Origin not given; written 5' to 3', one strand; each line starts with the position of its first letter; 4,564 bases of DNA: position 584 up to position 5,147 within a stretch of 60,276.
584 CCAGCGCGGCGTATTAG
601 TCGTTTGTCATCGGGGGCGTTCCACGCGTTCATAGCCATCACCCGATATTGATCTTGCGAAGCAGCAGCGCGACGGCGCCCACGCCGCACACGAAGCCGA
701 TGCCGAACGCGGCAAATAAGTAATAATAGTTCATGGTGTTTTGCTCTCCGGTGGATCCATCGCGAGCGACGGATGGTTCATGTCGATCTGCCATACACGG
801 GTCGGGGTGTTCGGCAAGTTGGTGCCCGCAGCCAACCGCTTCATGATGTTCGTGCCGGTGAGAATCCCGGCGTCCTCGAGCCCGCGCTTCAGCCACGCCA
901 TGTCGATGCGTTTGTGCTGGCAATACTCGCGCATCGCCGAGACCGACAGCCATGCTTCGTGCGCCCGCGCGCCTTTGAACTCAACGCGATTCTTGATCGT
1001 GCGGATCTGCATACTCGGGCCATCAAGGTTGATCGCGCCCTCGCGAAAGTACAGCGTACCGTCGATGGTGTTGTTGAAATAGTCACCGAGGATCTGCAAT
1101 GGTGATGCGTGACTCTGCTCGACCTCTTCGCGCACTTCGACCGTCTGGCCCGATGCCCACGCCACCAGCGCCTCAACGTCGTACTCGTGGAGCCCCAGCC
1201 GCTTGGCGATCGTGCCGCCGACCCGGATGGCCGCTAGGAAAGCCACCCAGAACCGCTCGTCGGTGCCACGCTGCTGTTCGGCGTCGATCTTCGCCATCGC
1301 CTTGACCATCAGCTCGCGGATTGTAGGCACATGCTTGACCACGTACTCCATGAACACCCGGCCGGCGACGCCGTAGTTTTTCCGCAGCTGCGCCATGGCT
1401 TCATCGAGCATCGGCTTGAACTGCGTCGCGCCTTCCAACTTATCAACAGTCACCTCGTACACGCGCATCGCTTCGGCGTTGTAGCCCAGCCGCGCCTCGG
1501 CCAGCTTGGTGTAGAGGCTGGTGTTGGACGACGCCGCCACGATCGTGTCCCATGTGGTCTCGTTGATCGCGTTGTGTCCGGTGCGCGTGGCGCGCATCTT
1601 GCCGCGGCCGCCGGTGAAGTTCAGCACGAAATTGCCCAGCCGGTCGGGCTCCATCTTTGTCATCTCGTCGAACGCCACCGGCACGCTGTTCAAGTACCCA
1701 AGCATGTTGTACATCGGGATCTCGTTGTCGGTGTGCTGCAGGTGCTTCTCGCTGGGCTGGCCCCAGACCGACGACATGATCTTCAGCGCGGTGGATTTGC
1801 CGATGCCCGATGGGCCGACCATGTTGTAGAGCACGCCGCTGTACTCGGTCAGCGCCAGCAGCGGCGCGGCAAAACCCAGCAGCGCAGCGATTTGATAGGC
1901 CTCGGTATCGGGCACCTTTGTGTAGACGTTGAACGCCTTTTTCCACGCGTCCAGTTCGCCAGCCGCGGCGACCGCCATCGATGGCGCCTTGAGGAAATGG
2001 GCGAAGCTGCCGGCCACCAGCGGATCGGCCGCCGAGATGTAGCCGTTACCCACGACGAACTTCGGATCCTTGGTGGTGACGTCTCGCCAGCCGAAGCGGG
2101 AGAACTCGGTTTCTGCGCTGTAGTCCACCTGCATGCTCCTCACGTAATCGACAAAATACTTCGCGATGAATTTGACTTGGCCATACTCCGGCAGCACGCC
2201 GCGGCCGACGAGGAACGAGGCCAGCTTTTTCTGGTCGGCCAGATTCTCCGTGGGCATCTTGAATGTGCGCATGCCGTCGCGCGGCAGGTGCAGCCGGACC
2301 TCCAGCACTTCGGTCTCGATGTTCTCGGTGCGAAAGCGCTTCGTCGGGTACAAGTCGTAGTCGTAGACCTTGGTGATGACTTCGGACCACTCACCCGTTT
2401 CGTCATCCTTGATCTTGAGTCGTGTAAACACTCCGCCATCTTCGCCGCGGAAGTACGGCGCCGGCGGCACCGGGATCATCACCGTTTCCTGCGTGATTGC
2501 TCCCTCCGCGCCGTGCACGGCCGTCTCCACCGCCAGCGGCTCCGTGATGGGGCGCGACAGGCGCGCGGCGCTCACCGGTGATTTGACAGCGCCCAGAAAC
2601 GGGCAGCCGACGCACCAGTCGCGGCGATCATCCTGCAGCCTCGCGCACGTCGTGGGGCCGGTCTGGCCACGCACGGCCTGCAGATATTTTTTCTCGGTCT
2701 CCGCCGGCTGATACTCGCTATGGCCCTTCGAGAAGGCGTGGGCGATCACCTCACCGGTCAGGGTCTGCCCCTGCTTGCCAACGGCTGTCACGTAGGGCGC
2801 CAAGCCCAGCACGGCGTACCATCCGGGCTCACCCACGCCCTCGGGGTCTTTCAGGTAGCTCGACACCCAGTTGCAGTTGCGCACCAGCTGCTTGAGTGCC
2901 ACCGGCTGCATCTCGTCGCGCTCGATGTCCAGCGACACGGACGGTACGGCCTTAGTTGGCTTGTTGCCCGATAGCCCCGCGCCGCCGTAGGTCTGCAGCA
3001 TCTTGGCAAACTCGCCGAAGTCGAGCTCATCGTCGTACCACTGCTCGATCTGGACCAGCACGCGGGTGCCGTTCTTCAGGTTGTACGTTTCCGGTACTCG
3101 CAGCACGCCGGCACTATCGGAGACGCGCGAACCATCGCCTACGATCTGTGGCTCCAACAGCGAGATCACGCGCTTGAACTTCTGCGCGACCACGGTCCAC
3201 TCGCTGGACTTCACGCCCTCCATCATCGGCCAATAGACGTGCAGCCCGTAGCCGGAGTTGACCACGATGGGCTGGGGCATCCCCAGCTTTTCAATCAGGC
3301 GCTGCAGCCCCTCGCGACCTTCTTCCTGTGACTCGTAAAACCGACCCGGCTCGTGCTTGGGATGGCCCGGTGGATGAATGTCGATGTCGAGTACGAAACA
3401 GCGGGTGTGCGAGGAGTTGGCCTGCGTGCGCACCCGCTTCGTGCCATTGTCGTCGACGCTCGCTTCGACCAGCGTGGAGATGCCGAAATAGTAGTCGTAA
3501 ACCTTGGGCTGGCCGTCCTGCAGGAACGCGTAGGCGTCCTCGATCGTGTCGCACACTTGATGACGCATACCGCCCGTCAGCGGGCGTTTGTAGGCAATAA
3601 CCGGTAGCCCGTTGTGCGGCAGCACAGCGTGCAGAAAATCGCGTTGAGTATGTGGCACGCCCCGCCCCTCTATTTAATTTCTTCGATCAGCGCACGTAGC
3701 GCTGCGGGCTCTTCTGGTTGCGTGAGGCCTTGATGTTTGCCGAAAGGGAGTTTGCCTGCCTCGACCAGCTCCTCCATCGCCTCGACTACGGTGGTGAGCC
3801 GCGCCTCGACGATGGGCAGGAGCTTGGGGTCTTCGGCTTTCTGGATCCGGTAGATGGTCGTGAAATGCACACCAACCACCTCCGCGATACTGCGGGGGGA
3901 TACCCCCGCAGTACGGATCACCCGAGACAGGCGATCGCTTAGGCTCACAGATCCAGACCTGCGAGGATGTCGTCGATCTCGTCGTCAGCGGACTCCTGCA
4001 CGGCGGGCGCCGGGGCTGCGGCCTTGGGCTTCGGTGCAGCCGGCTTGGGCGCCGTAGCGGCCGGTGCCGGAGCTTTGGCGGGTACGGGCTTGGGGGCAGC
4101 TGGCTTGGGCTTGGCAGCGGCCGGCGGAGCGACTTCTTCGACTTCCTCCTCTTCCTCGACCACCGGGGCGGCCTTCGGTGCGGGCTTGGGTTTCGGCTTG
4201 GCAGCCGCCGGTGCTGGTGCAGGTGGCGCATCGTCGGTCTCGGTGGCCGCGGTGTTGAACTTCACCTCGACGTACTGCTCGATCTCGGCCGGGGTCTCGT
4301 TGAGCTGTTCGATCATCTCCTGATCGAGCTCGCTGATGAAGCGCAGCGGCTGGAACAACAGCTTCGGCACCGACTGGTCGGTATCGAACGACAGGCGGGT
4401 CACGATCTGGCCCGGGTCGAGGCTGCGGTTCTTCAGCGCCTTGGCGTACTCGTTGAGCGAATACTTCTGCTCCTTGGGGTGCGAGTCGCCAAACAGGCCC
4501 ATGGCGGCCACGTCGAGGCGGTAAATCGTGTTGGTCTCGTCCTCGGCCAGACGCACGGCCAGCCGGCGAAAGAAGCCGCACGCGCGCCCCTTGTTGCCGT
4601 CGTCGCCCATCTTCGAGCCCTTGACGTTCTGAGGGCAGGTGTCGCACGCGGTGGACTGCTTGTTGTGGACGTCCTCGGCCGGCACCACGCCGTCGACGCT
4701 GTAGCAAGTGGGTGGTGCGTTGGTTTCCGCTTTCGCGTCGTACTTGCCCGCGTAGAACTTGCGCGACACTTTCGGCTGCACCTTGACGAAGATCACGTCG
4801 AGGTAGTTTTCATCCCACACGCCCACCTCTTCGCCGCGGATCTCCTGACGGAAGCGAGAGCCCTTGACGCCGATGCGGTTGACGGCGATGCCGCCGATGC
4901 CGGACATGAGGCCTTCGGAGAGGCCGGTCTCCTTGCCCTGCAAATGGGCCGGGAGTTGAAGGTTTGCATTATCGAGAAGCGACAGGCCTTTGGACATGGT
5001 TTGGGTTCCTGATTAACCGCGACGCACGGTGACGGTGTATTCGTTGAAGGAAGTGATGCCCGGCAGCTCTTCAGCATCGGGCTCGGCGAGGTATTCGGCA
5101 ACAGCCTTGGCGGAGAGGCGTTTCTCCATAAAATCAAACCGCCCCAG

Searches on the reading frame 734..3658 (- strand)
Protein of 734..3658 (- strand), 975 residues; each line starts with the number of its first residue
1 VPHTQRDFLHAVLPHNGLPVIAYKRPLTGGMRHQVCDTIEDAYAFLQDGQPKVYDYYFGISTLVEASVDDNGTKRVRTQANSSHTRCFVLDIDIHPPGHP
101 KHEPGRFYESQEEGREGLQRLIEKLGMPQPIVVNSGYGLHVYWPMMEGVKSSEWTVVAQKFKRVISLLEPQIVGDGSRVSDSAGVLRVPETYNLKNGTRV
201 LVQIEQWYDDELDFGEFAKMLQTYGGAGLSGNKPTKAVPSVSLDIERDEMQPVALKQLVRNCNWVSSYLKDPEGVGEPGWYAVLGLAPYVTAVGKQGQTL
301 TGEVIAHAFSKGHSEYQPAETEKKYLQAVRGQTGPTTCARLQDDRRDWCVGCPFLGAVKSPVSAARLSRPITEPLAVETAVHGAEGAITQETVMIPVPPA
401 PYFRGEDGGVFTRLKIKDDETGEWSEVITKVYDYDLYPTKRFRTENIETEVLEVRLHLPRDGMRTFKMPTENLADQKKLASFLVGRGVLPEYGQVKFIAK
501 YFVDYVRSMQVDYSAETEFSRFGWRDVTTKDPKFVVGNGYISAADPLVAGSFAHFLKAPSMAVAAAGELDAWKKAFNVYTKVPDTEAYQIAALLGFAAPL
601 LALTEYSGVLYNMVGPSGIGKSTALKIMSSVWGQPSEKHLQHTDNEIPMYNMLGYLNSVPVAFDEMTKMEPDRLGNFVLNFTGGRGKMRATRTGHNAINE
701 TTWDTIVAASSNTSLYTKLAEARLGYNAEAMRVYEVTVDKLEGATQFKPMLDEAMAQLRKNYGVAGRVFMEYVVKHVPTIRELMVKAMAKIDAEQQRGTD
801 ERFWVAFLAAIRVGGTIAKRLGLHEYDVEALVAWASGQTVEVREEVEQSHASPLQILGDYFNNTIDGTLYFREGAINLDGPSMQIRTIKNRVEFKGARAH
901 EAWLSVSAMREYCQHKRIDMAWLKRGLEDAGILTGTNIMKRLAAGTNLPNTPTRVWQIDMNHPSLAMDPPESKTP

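Call 35: search_protein_families(library=phrogs, proteins=[window:734-3658:-], max_evalue=0.00001)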
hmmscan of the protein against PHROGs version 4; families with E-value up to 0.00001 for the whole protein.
window:734-3658:- (975 aa): 4 families
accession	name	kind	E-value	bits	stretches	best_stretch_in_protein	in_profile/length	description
phrog_25314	-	unknown function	1e-89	303.1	1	26-847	38-858/1010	-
phrog_8841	-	DNA, RNA and nucleotide metabolism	2.2e-30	106.9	1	416-852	109-520/633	DNA primase/helicase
phrog_1139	-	DNA, RNA and nucleotide metabolism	1.9e-14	53.6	1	570-794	507-725/895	DNA primase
phrog_2478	-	DNA, RNA and nucleotide metabolism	2.1e-08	33.8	1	112-237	100-231/854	DNA polymerase/primase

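Call 57: search_protein_families(library=pfam, proteins=[window:734-3658:-], max_evalue=0.001)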
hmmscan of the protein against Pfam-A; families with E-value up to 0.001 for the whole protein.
window:734-3658:- (975 aa): 1 family
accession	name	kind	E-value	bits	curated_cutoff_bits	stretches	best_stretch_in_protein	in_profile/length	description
PF06048.17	DUF927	-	2.3e-25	90.3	22.6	1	414-695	11-278/284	Domain of unknown function (DUF927)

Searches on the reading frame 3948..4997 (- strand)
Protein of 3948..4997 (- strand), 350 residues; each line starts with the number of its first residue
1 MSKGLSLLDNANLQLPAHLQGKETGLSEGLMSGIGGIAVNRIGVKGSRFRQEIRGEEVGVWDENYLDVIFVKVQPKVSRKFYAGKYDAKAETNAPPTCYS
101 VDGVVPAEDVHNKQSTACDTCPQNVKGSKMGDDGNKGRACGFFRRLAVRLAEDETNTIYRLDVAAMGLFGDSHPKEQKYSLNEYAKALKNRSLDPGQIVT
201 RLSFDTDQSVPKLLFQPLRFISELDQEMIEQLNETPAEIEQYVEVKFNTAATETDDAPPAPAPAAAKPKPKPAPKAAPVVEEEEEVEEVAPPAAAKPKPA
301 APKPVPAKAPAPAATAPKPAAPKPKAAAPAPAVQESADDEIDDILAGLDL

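Call 35: search_protein_families(library=phrogs, proteins=[window:3948-4997:-], max_evalue=0.00001)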
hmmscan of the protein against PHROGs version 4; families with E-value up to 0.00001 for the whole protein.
window:3948-4997:- (350 aa): 2 families
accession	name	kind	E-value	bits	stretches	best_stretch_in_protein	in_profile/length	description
phrog_27714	-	unknown function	9e-34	118.3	1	12-278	37-286/292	-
phrog_23155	-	unknown function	2.3e-07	31.4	1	46-163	48-152/255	-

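Call 57: search_protein_families(library=pfam, proteins=[window:3948-4997:-], max_evalue=0.001)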
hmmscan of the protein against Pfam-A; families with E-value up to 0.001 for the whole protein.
window:3948-4997:- (350 aa): 0 families
